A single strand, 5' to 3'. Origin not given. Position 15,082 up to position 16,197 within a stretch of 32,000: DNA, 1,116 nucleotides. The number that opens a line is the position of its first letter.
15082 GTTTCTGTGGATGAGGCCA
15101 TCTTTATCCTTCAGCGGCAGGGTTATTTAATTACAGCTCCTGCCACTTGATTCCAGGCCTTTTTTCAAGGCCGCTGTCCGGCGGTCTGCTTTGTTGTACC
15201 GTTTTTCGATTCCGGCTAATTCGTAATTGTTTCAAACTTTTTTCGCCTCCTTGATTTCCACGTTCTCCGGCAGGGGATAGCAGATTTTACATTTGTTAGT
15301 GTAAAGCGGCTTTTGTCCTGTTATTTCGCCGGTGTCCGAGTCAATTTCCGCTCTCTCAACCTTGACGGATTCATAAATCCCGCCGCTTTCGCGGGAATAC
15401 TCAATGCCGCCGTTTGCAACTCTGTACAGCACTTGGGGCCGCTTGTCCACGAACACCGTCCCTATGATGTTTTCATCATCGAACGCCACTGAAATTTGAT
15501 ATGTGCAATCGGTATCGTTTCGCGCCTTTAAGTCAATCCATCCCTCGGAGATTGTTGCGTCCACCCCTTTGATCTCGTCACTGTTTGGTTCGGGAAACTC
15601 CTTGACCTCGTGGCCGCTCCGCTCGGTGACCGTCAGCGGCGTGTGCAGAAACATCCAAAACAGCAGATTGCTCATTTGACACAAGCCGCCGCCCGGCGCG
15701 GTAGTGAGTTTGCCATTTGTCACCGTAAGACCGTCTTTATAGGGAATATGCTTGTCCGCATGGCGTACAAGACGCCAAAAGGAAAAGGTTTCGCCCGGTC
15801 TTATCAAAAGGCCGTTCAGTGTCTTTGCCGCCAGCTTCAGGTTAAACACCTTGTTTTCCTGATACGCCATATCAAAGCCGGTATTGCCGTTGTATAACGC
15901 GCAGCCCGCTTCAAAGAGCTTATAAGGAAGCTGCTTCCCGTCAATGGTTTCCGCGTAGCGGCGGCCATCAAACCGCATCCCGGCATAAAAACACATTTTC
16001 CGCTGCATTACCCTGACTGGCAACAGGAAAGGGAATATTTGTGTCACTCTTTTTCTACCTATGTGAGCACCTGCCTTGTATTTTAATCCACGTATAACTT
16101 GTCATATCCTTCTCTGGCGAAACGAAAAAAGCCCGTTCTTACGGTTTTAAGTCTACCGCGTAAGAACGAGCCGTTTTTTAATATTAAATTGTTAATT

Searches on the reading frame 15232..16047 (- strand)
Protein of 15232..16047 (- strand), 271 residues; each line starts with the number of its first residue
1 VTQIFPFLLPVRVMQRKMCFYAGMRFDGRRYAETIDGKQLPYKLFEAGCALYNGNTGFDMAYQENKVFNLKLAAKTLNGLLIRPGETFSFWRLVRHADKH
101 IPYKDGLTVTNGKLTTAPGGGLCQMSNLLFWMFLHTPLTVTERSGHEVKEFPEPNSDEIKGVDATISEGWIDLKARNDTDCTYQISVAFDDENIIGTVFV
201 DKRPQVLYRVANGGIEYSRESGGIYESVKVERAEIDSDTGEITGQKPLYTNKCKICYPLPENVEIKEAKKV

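Call 7: search_protein_families(library=ncbifam, proteins=[window:15232-16047:-])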
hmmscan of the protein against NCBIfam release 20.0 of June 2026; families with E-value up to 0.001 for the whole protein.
window:15232-16047:- (271 aa): 3 families
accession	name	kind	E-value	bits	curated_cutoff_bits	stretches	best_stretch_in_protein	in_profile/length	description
NF033122.1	vanW-B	exception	5.7e-150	498.1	610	1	1-269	6-274/275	glycopeptide resistance accessory protein VanW-B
NF033128.2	vanW-gen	equivalog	6.3e-133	442.5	365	1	1-267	5-271/271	glycopeptide resistance accessory protein VanW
NF033123.1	vanW-G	exception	4.8e-93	311.8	600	1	1-267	5-270/273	glycopeptide resistance accessory protein VanW-G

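Call 11: find_related_loci(query=window:15232-16047:-, collection=genome_contigs, flank=10000)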
Query window:15232-16047:- (271 aa) in genome_contigs; peptide patterns used: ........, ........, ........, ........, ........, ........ (x = any residue, [..] = any of these).
59 stretches matched a pattern; 19 encode a relative of the query (tblastn E <= 1e-3); 19 distinct loci.
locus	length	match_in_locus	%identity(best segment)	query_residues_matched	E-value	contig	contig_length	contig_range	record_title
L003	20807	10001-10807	94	1-269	2e-174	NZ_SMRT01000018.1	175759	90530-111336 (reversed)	Paenibacillus piri strain MS74 contig18, whole genome shotgun sequence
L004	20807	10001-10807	93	1-269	8e-174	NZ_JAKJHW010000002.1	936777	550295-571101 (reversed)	Pseudalkalibacillus salsuginis strain EGI L200015 NODE_2_length_936777_cov_195.240054, whole genome shotgun sequence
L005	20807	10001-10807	88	1-269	1e-164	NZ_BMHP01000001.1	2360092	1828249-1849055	Paenibacillus nasutitermitis strain CGMCC 1.15178 sequence01, whole genome shotgun sequence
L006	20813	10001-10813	87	1-271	1e-164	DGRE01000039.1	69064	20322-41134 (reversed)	MAG TPA_asm: Hungatella sp. UBA4396 UBA4396_contig_141, whole genome shotgun sequence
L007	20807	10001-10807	88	1-269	2e-164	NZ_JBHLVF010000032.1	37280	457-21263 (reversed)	Paenibacillus mendelii strain CCM 4839 platanus_K_default_38, whole genome shotgun sequence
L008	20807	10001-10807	84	1-269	3e-159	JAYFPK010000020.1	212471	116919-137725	MAG: Candidatus Limiplasma sp. isolate CA_117 c_CA_000000043167, whole genome shotgun sequence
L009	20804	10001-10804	83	1-268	3e-158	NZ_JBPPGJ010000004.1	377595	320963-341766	Gorillibacterium sp. sgz5001074 Scaffold4, whole genome shotgun sequence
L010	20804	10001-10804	85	1-268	9e-158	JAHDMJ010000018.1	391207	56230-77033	MAG: Clostridia bacterium isolate R1-B15.2 k141_17312, whole genome shotgun sequence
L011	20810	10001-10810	77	1-270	9e-143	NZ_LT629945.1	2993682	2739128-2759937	Angelakisella massiliensis strain Marseille-P3217T, whole genome shotgun sequence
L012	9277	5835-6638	77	1-268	2e-142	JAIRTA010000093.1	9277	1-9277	MAG: Oscillospiraceae bacterium isolate Ct408_bin61 k119_180385, whole genome shotgun sequence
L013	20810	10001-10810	76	1-270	6e-142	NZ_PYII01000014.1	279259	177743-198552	Enterocloster lavalensis strain KCTC 15153 scaffold_13, whole genome shotgun sequence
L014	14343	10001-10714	69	1-270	8e-124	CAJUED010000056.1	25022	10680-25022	MAG TPA_asm: uncultured Lachnospiraceae bacterium isolate MGBC129192 genome assembly, contig: MGBC129192.56, whole genom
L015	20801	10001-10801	63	1-267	5e-113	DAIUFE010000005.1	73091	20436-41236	MAG TPA_asm: Caproicibacter sp. isolate CTOTU40123 NODE_273_length_73091_cov_14.751931, whole genome shotgun sequence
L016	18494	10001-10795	60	1-265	2e-115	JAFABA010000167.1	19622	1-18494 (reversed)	MAG: Bacillota bacterium isolate OH_SBB_106 k127_310607, whole genome shotgun sequence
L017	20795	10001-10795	58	1-265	4e-105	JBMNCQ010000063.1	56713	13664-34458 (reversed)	MAG: Peptococcaceae bacterium isolate Bins.048 NODE_1240, whole genome shotgun sequence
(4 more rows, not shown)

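Call 14: find_encoding_contigs(protein=window:15232-16047:-, flank=10000, max_places=8)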
Protein window:15232-16047:- (271 aa): 9 contigs read that carry it; 3 places shown.
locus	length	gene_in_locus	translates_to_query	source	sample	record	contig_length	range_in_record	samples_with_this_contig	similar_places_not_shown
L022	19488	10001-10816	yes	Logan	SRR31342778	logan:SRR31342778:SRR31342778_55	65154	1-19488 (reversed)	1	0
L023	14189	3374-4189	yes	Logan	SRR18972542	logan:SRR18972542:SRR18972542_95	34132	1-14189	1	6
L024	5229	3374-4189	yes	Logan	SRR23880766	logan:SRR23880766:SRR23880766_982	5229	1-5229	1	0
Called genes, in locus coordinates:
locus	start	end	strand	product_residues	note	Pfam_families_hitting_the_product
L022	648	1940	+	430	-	PF01225:Mur_ligase, PF08245:Mur_ligase_M, PF02875:Mur_ligase_C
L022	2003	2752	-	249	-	PF00753:Lactamase_B, PF19583:ODP (weak), PF12706:Lactamase_B_2 (weak)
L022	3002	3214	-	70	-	-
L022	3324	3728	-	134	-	PF01042:Ribonuc_L-PSP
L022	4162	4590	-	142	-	-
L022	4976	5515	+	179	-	-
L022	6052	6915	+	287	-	PF00069:Pkinase, PF07714:PK_Tyr_Ser-Thr (weak)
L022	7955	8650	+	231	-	PF00072:Response_reg, PF00486:Trans_reg_C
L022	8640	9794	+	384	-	PF00512:HisKA, PF02518:HATPase_c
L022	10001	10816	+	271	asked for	PF04294:VanW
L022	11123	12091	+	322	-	PF00389:2-Hacid_dh, PF02826:2-Hacid_dh_C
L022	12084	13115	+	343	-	PF01820:Dala_Dala_lig_N, PF02222:ATP-grasp, PF02655:ATP-grasp_3 (weak), PF07478:Dala_Dala_lig_C, PF02786:CPSase_L_D2 (weak), PF13535:ATP-grasp_4 (weak)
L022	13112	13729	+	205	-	PF01427:Peptidase_M15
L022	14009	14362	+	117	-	-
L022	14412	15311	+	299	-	PF02557:VanY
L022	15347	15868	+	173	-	PF04892:VanZ-LLP1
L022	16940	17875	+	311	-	PF05076:SUFU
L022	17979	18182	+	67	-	-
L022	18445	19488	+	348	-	?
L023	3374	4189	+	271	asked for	PF04294:VanW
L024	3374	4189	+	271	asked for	PF04294:VanW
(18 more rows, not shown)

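Call 35: search_solved_structures(query=window:15232-16047:-, max_evalue=0.01, show_alignments=2)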
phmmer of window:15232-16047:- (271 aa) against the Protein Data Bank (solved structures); distinct sequences matched with E-value up to 0.01: 0.

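Call 36: search_protein_families(library=pfam, proteins=[window:15232-16047:-])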
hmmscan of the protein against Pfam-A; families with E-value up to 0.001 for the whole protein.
window:15232-16047:- (271 aa): 1 family
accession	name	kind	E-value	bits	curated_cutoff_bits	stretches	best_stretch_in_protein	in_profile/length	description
PF04294.18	VanW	-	1.2e-36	125.5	27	1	65-198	1-129/130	VanW like protein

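Call 47: list_cluster_members(proteins=[window:15232-16047:-, window:12933-13964:-, window:13957-14925:-, window:10415-10933:-, window:4989-6050:-])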
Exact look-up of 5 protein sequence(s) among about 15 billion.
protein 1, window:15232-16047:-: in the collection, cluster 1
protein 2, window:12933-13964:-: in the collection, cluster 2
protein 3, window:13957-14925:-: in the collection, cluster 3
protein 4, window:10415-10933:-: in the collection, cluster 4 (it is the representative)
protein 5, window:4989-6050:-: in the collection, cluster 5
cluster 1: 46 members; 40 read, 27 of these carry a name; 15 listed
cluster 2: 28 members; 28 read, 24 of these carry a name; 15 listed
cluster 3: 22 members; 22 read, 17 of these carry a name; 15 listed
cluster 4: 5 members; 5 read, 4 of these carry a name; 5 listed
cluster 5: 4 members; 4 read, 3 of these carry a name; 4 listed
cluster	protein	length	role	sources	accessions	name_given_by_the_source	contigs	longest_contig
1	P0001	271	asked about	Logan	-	-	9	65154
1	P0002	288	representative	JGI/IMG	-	vancomycin resistance protein VanW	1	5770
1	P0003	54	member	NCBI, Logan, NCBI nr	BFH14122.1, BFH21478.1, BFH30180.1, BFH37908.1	hypothetical protein J6TS7_64210 [Paenibacillus dendritiformis]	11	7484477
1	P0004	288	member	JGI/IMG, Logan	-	vancomycin resistance protein VanW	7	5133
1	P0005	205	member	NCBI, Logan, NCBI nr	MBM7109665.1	Vancomycin B-type resistance protein VanW [Brevibacillus laterosporus]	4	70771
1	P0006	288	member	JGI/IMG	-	vancomycin resistance protein VanW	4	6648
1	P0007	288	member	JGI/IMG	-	vancomycin resistance protein VanW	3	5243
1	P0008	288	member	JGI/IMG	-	vancomycin resistance protein VanW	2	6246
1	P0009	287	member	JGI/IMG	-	vancomycin resistance protein VanW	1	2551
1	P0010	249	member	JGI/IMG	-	vancomycin resistance protein VanW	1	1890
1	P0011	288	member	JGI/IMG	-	vancomycin resistance protein VanW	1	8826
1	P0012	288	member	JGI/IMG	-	vancomycin resistance protein VanW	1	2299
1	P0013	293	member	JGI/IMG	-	vancomycin resistance protein VanW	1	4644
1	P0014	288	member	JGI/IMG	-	vancomycin resistance protein VanW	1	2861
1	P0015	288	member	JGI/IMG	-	vancomycin resistance protein VanW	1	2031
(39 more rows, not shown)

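Call 60: find_homologous_proteins(query=window:15232-16047:-, max_evalue=1e-60)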
Query window:15232-16047:- (271 aa): 1158 proteins with E <= 1e-60 among 2538 candidates; the best 120 are listed.
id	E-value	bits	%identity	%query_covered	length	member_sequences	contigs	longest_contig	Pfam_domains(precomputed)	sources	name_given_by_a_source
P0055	4.9e-184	628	100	100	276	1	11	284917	PF04294.19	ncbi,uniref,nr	ncbi:glycopeptide resistance accessory protein VanW [Paenibacillus apiarius]|uniref:Glycopeptide res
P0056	1.4e-178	610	97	100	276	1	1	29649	PF04294.19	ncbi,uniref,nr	ncbi:vancomycin resistance protein [Brevibacillus sp. SKDU10]|uniref:glycopeptide resistance accesso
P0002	1.3e-175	600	96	100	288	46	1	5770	PF04294.19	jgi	jgi:vancomycin resistance protein VanW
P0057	1.4e-174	597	95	99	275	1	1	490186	PF04294.19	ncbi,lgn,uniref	ncbi:glycopeptide resistance accessory protein VanW [Paenibacillus lautus]|uniref:glycopeptide resis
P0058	1.6e-164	564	89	100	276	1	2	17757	PF04294.19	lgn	-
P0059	4.8e-162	556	88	100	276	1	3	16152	PF04294.19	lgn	-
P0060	4.0e-161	553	87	100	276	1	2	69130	PF04294.19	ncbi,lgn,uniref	ncbi:glycopeptide resistance accessory protein VanW [Lacrimispora sp.]|uniref:glycopeptide resistanc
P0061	7.6e-159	545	88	99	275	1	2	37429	PF04294.19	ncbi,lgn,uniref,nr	ncbi:glycopeptide resistance accessory protein VanW [Paenibacillus mendelii]|uniref:Glycopeptide res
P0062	1.1e-158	545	87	100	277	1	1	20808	PF04294.19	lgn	-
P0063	1.7e-158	544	87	100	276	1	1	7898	PF04294.19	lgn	-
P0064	5.4e-158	543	87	100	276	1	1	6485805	PF04294.19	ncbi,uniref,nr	ncbi:glycopeptide resistance accessory protein VanW [Paenibacillus thiaminolyticus]|uniref:glycopept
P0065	5.6e-154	530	84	99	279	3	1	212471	PF04294.19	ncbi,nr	ncbi:MAG: glycopeptide resistance accessory protein VanW [Candidatus Limiplasma sp.]|nr:glycopeptide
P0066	9.5e-154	529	85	99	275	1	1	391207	PF04294.19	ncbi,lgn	-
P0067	1.5e-153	528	83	100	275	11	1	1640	PF04294.19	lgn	-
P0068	2.8e-153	527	83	99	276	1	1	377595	PF04294.19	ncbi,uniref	ncbi:glycopeptide resistance accessory protein VanW [Gorillibacterium sp. sgz5001074]|uniref:glycope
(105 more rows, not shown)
